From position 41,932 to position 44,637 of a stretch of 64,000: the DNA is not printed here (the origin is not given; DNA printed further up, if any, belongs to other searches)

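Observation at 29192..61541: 32-kb one-strand surface locus joining an Opp-type importer, a giant LRR-fused S8 cell-envelope protease and four giant uncharacterised lipoproteins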

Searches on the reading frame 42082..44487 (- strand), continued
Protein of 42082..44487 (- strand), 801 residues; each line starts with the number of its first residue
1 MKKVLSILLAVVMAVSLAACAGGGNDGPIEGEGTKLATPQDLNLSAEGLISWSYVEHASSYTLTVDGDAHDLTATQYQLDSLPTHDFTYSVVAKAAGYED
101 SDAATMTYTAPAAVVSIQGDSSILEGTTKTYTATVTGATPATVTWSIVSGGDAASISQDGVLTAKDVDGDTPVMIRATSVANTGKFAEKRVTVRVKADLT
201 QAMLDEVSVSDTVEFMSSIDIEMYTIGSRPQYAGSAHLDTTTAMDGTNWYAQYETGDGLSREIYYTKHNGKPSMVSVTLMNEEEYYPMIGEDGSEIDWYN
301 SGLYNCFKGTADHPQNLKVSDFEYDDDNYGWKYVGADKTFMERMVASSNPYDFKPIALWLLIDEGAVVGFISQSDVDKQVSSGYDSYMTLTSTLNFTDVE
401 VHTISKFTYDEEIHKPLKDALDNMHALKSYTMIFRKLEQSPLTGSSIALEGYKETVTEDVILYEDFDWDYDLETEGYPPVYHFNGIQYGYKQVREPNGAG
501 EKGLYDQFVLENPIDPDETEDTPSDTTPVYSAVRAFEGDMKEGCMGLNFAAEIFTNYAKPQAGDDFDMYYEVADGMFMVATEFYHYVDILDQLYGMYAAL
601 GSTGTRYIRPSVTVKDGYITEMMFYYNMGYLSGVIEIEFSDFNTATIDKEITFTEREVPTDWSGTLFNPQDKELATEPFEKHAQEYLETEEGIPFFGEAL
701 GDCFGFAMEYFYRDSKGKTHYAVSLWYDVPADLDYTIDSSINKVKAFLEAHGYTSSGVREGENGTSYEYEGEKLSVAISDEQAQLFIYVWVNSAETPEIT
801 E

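Call 91: find_related_loci(query=A4, collection=metagenome_contigs, flank=10000)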
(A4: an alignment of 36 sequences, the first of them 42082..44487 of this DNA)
Query A4 (801 aa) in metagenome_contigs; peptide patterns used: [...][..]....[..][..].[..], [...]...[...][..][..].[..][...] (x = any residue, [..] = any of these).
187 stretches matched a pattern; 80 encode a relative of the query (tblastn E <= 1e-3); 80 distinct loci.
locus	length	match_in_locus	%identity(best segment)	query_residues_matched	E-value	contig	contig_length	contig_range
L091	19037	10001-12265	37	2-790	8e-139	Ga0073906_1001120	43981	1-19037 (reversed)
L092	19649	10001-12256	38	18-793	1e-137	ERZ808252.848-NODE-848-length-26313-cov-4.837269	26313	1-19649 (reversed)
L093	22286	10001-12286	36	1-790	4e-133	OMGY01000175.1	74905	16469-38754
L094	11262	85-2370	36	1-790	3e-133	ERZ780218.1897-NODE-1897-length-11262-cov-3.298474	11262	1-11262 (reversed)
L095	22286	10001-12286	36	1-790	4e-133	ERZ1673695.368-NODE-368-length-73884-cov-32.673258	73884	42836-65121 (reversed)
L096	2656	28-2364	36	1-790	2e-139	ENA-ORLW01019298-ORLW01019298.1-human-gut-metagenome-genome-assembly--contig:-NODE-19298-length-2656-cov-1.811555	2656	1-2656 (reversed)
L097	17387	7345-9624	37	1-789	1e-128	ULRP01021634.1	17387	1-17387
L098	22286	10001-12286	35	1-790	7e-129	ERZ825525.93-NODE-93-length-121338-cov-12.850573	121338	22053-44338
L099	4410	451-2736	35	1-790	3e-131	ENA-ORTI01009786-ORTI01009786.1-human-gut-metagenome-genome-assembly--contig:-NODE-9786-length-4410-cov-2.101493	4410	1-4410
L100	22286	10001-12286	35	1-790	7e-129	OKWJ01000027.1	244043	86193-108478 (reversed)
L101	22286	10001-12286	35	1-790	7e-129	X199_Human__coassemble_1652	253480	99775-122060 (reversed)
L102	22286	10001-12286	35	1-790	7e-129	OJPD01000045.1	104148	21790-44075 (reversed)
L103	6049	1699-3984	35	1-790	3e-129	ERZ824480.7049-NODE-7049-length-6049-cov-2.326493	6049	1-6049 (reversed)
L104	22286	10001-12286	35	1-790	7e-129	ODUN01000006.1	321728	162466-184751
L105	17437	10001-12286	35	1-790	6e-129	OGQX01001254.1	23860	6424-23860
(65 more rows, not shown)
